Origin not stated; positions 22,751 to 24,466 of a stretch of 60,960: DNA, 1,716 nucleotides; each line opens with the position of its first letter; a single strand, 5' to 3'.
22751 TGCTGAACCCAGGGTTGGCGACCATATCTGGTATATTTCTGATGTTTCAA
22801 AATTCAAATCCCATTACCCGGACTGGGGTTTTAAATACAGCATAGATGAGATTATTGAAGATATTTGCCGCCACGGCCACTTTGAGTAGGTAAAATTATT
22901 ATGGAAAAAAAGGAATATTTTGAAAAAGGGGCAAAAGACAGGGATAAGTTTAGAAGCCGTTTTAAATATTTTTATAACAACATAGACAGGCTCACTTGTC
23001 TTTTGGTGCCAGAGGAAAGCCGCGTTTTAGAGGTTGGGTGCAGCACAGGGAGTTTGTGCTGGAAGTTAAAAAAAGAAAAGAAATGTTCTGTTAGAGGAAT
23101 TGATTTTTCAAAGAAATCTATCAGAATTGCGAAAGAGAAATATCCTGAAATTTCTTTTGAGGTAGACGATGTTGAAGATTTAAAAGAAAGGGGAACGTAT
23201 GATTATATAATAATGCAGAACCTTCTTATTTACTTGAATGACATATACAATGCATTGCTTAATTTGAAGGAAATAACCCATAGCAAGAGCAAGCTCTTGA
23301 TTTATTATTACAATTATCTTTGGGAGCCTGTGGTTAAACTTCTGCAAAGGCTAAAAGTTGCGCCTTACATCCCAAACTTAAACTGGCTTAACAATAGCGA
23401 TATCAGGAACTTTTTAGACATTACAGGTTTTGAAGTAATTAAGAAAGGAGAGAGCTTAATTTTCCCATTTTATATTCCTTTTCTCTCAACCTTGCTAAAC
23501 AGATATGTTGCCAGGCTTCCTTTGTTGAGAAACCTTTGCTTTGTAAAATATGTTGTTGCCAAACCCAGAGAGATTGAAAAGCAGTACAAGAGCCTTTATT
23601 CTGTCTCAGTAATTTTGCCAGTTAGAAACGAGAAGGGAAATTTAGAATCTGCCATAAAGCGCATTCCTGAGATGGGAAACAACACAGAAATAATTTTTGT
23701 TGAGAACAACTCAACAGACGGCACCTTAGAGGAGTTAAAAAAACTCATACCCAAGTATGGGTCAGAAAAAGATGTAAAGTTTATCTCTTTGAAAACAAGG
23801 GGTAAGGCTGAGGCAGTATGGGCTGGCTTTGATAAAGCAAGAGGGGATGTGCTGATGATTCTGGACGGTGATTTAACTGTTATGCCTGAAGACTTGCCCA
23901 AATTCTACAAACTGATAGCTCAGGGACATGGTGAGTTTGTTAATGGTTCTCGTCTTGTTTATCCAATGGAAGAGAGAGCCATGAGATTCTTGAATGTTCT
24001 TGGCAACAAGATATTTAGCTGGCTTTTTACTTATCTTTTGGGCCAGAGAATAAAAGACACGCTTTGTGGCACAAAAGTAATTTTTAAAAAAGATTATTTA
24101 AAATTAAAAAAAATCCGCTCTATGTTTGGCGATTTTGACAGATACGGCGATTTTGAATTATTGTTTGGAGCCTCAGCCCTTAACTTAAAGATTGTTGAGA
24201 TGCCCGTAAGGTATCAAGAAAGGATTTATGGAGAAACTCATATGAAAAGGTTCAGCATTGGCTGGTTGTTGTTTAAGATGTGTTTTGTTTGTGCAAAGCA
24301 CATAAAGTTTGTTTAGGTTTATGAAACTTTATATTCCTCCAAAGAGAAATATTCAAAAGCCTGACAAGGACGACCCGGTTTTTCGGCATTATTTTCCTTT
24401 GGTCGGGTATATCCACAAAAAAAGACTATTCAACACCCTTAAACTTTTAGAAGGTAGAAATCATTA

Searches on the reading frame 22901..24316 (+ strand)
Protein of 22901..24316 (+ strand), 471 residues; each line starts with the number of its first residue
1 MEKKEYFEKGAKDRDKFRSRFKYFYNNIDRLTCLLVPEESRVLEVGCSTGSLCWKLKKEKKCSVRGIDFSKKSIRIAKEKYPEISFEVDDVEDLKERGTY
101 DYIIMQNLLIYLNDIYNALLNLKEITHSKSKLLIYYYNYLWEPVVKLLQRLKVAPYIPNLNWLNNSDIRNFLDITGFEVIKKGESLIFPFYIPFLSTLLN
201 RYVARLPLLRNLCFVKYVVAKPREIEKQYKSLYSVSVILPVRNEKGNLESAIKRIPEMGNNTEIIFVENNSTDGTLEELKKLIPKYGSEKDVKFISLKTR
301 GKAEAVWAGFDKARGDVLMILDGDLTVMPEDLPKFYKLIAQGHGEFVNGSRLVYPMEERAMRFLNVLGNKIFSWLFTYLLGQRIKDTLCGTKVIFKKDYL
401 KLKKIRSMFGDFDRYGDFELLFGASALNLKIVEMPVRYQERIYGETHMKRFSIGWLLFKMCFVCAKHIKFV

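Call 16: search_protein_families(library=pfam, proteins=[window:22901-24316:+], max_evalue=0.0001)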
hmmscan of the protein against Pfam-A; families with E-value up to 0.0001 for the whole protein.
window:22901-24316:+ (471 aa): 10 families
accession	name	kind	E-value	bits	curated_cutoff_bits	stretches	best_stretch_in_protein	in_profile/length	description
PF00535.33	Glycos_transf_2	-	4.8e-26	92.1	23.3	1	236-380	1-144/168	Glycosyl transferase family 2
PF13649.12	Methyltransf_25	-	2.8e-13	50.8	27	1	42-121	1-88/97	Methyltransferase domain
PF13847.12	Methyltransf_31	-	1.9e-12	47.5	27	1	39-138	4-113/145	Methyltransferase domain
PF13489.12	Methyltransf_23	-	1.7e-11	44.5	27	1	34-181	16-163/164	Methyltransferase domain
PF08242.18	Methyltransf_12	-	6e-10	40.2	30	1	43-124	1-90/98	Methyltransferase domain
PF10111.15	Glyco_tranf_2_2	-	1.6e-09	38.1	27.3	1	236-355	1-122/276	Glycosyltransferase like family 2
PF08241.18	Methyltransf_11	-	4.6e-09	37.2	21.2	1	43-133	1-94/95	Methyltransferase domain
PF07021.18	MetW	-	3.9e-07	30.3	21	1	35-177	10-151/193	Methionine biosynthesis protein MetW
PF05401.17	NodS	-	1.5e-05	25.4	24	1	38-128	43-138/201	Nodulation protein S (NodS)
PF13641.12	Glyco_tranf_2_3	-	5e-05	23.8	27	1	235-401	3-172/230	Glycosyltransferase like family 2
